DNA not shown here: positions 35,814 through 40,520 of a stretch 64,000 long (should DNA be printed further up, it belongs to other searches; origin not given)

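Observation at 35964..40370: Stand-alone 1,468-aa nuclease-TPR-GreA/B-C-PIN protein: candidate single-gene anti-phage system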

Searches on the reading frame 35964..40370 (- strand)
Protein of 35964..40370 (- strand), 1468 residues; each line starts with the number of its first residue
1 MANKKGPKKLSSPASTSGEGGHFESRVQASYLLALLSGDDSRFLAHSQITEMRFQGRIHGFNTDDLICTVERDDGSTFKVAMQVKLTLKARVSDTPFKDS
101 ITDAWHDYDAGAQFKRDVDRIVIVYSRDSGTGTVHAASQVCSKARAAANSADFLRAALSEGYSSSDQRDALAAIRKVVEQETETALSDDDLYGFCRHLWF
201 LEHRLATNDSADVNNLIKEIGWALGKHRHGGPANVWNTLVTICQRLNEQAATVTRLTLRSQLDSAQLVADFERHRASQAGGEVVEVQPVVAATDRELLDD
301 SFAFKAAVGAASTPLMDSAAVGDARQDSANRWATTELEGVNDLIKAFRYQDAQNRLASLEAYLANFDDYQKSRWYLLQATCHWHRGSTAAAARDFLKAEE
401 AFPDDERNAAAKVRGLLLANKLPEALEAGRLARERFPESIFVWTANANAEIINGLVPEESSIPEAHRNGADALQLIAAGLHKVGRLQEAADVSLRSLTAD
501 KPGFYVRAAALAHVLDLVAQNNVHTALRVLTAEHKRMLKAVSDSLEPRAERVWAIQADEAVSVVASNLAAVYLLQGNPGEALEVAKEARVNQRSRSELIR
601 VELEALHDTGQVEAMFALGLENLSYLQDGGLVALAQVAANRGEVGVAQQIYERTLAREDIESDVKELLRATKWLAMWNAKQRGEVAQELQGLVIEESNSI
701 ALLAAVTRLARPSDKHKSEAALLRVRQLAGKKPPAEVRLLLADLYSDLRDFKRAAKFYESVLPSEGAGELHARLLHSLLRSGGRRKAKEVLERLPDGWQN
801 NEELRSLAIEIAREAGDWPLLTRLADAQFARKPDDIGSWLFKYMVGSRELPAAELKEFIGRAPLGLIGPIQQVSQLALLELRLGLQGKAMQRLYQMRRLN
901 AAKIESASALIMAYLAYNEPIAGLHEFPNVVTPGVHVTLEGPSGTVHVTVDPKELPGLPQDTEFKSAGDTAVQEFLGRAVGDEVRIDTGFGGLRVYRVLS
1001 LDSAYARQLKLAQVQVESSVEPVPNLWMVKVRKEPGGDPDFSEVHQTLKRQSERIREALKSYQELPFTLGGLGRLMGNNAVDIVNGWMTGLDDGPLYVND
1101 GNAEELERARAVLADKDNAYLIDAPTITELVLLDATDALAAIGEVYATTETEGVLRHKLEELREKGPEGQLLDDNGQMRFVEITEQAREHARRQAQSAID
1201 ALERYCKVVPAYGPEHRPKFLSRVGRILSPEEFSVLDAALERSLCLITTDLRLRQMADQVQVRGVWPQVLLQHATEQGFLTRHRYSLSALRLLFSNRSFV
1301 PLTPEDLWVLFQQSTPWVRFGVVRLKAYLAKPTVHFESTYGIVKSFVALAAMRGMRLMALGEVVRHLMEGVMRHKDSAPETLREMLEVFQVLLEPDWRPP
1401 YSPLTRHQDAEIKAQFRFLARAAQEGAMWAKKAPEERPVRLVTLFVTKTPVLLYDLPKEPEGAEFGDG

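Call 5: search_protein_families(library=pfam, proteins=[window:35964-40370:-], max_evalue=1)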
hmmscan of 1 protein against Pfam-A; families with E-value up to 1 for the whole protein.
window:35964-40370:- (1468 aa): 13 families
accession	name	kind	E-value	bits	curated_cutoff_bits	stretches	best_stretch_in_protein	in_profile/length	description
PF20698.3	PIN-TPR-GreABC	-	1.1e-18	68.3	27.8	1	1122-1258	2-137/138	PIN domain associated with the TPR-GreAB-C-PIN system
PF13176.12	TPR_7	-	5.2e-07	29.7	27.9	1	740-762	4-26/36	Tetratricopeptide repeat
PF13424.12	TPR_12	-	0.00022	21.8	30.1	2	561-588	44-71/77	Tetratricopeptide repeat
PF07719.23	TPR_2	-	0.00039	20.8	27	0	566-588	5-27/34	Tetratricopeptide repeat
PF13432.12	TPR_16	-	0.0018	19.1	32.7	1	342-405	6-64/65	Tetratricopeptide repeat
PF13181.12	TPR_8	-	0.0018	18.7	25.7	1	735-761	1-27/34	Tetratricopeptide repeat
PF00515.34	TPR_1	-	0.0045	17.2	27.8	0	566-588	5-27/34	Tetratricopeptide repeat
PF13428.12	TPR_14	-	0.021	15.9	23.5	0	568-592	7-31/44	Tetratricopeptide repeat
PF07721.20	TPR_4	-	0.061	14.4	27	1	564-585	3-24/26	Tetratricopeptide repeat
PF12895.13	ANAPC3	-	0.061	14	27.2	0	549-590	12-51/82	Anaphase-promoting complex, cyclosome, subunit 3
PF13374.12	TPR_10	-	0.13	12.7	27.5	1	565-588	5-28/42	Tetratricopeptide repeat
PF02672.20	CP12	-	0.14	13.4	22.7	0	1181-1210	33-61/70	CP12 domain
PF08925.16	DUF1907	-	0.24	11.2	25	1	544-609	114-181/285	Domain of Unknown Function (DUF1907)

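Call 6: search_protein_families(library=padloc, proteins=[window:35964-40370:-], max_evalue=1)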
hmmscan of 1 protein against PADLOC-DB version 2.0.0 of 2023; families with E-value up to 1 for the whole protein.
window:35964-40370:- (1468 aa): 0 families

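Call 7: search_protein_families(library=ncbifam, proteins=[window:35964-40370:-], max_evalue=1)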
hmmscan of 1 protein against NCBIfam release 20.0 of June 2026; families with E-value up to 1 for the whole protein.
window:35964-40370:- (1468 aa): 0 families

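Call 11: find_homologous_proteins(query=window:35964-40370:-, max_evalue=0.00001)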
Query window:35964-40370:- (1468 aa): 28 proteins with E <= 0.00001 among 8000 candidates.
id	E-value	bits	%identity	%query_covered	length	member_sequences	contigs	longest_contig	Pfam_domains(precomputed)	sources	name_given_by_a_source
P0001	0.0e+0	3075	94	100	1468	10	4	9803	PF20698.4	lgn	-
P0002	0.0e+0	2866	88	100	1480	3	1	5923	PF13176.13,PF20698.4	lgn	-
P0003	0.0e+0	2866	88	99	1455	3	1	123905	PF00515.35,PF13424.13,PF20698.4,PF13181.13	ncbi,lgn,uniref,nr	ncbi:hypothetical protein AQPW35_46200 [Rubrivivax pictus]|uniref:PIN domain-containing protein n=1 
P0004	0.0e+0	2856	88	100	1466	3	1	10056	PF20698.4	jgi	jgi:tetratricopeptide (TPR) repeat protein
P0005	0.0e+0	2801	85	100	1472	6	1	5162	PF13424.13,PF20698.4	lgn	-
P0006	0.0e+0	2768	85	100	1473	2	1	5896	PF13424.13,PF20698.4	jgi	-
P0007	0.0e+0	2047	63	100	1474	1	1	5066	PF00515.35,PF20698.4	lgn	-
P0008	0.0e+0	2012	63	99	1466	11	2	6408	PF00515.35,PF20698.4,PF13181.13,PF07719.24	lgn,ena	-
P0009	0.0e+0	1929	61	99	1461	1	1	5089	PF00515.35,PF13428.13,PF20698.4,PF13181.13,PF07719.24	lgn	-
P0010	0.0e+0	1907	60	99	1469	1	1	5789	PF00515.35,PF13176.13,PF20698.4,PF07719.24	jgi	jgi:hypothetical protein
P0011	0.0e+0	1903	60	99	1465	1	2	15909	PF13424.13,PF20698.4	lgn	-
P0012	0.0e+0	1835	61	95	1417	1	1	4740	PF20698.4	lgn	-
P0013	0.0e+0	1809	58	100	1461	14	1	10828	PF00515.35,PF20698.4,PF13181.13,PF07719.24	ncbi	-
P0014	0.0e+0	1481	48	100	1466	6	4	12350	PF00515.35,PF20698.4,PF07719.24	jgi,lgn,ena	-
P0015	0.0e+0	1263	43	99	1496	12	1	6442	PF20698.4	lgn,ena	-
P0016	0.0e+0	1251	44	100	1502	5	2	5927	PF20698.4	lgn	-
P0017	0.0e+0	1246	43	99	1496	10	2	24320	PF13432.13,PF20698.4,PF07719.24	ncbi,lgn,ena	-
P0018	0.0e+0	1244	43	99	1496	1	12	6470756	PF00515.35,PF13432.13,PF20698.4,PF07719.24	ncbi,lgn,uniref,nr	ncbi:PIN domain-containing protein [Achromobacter deleyi]|uniref:PIN domain-containing protein n=1 T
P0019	0.0e+0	1217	42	99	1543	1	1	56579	PF20698.4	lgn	-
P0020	4.8e-245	835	35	99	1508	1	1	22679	PF20698.4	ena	-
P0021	2.7e-231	789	34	95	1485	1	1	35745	PF20698.4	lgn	-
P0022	9.3e-229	781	34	99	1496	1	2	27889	PF20698.4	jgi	jgi:tetratricopeptide (TPR) repeat protein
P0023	8.3e-224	765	33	98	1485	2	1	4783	PF20698.4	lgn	-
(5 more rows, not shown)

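Call 29: find_encoding_contigs(protein=P0003, flank=10000, max_places=3)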
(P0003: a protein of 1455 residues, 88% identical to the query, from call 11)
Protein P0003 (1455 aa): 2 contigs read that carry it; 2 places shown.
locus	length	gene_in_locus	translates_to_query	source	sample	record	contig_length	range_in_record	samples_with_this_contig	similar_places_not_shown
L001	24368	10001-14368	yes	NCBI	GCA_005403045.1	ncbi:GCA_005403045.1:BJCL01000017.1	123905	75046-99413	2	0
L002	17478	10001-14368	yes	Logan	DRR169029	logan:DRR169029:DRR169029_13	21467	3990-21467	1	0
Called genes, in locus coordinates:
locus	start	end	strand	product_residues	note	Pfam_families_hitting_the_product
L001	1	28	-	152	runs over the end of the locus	-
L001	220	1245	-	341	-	PF02195:ParB_N, PF18090:SoPB_HTH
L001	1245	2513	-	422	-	PF01656:CbiA, PF02374:ArsA_ATPase, PF06564:CBP_BcsQ (weak), PF09140:MipZ (faint), PF10609:ParA (weak), PF13614:AAA_31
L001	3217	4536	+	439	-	PF01051:Rep3_N, PF21205:Rep3_C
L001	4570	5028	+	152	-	PF17761:DUF1016_N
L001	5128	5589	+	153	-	PF00216:Bac_DNA_binding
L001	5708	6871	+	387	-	PF00149:Metallophos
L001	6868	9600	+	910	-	PF02463:SMC_N (faint), PF13476:AAA_23, PF13514:AAA_27 (weak)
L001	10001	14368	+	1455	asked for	PF00515:TPR_1 (faint), PF13181:TPR_8 (faint), PF13424:TPR_12 (faint), PF20698:PIN-TPR-GreABC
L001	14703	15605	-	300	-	PF09509:Hypoth_Ymh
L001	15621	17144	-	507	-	PF12161:HsdM_N (weak), PF02384:N6_Mtase, PF01170:UPF0020 (weak)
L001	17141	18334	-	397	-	PF17761:DUF1016_N, PF06250:YhcG_C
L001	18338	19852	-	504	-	PF01420:Methylase_S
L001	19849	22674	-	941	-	PF04313:HSDR_N (faint), PF00270:DEAD, PF04851:ResIII, PF18766:SWI2_SNF2, PF08463:EcoEI_R_C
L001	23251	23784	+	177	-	PF04002:RadC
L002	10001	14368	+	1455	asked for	PF00515:TPR_1 (faint), PF13181:TPR_8 (faint), PF13424:TPR_12 (faint), PF20698:PIN-TPR-GreABC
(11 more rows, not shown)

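Call 30: find_encoding_contigs(protein=P0018, flank=10000, max_places=4)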
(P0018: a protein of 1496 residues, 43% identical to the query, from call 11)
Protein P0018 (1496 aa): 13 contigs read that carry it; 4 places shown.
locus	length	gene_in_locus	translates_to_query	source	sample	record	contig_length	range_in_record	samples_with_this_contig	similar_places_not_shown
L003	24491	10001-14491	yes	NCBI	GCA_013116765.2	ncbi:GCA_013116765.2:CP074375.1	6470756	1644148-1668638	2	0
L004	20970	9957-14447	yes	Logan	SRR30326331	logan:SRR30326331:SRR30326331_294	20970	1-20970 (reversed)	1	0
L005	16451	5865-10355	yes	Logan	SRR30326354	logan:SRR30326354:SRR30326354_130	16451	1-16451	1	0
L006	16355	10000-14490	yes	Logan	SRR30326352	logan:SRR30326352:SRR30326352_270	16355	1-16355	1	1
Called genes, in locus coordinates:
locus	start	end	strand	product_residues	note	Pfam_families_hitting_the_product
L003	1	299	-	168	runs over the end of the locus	PF01451:LMWPc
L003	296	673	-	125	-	PF09339:HTH_IclR (faint), PF01022:HTH_5 (weak), PF12840:HTH_20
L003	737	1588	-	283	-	PF00005:ABC_tran, PF02463:SMC_N (faint), PF13304:AAA_21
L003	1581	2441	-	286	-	PF00528:BPD_transp_1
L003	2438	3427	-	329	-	PF00528:BPD_transp_1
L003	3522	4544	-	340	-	PF12849:PBP_like_2, PF01547:SBP_bac_1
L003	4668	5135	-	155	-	PF12840:HTH_20, PF01022:HTH_5 (weak)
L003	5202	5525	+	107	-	PF12840:HTH_20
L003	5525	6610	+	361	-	PF00070:Pyr_redox (faint), PF01266:DAO (faint), PF01946:Thi4 (faint), PF07992:Pyr_redox_2, PF13450:NAD_binding_8 (weak), PF13738:Pyr_redox_3, PF13434:Lys_Orn_oxgnase (weak), PF00743:FMO-like, +2 more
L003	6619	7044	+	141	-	PF03960:ArsC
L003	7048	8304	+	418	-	PF07690:MFS_1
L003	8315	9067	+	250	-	PF03358:FMN_red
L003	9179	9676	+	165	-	PF00582:Usp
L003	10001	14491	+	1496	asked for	PF00515:TPR_1 (faint), PF07719:TPR_2 (faint), PF13432:TPR_16 (faint), PF20698:PIN-TPR-GreABC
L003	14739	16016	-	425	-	PF01266:DAO (faint), PF07992:Pyr_redox_2, PF13738:Pyr_redox_3, PF01593:Amino_oxidase (faint)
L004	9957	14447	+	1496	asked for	PF00515:TPR_1 (faint), PF07719:TPR_2 (faint), PF13432:TPR_16 (faint), PF20698:PIN-TPR-GreABC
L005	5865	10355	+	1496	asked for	PF00515:TPR_1 (faint), PF07719:TPR_2 (faint), PF13432:TPR_16 (faint), PF20698:PIN-TPR-GreABC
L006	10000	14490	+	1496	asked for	PF00515:TPR_1 (faint), PF07719:TPR_2 (faint), PF13432:TPR_16 (faint), PF20698:PIN-TPR-GreABC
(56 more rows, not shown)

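Call 32: find_encoding_contigs(protein=P0019, flank=10000, max_places=1)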
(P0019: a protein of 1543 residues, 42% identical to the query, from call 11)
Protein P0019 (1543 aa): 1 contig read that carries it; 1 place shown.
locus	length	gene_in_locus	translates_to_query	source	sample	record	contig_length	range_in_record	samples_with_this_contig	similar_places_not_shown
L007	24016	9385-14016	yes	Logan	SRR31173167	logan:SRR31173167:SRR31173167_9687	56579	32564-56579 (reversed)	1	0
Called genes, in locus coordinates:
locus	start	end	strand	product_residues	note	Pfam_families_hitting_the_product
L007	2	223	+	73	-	?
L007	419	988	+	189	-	PF05951:Peptidase_M15_2, PF08291:Peptidase_M15_3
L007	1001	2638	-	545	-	PF20142:Scaffold, PF01471:PG_binding_1, PF03734:YkuD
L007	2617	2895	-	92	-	PF19029:DUF883_C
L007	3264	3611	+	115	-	-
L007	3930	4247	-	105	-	-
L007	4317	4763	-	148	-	PF18143:HAD_SAK_2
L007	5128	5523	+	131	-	-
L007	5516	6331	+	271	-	-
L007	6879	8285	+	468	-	-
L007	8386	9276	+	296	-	-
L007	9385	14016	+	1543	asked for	PF20698:PIN-TPR-GreABC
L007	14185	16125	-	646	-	-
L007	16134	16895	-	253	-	PF13672:PP2C_2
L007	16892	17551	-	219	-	PF00092:VWA, PF13519:VWA_2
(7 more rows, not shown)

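Call 33: find_encoding_contigs(protein=P0021, flank=10000, max_places=1)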
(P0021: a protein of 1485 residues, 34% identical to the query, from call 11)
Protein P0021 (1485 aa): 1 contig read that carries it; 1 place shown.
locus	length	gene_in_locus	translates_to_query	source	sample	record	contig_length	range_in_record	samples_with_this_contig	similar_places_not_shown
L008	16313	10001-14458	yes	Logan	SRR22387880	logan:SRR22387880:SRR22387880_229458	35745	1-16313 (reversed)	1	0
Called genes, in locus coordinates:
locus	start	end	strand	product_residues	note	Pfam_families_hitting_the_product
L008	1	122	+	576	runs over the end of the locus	PF00899:ThiF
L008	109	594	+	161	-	PF14464:Prok-JAB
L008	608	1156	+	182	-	-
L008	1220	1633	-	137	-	-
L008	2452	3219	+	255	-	-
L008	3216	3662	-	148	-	-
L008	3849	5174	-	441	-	PF25169:DUF7830, PF19500:DUF6035, PF25167:DUF7829 (weak)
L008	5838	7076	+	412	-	-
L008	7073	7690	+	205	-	-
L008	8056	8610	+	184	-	-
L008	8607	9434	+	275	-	PF19875:DUF6348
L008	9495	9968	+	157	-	-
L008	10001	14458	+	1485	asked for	PF20698:PIN-TPR-GreABC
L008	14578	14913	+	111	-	-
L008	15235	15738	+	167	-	-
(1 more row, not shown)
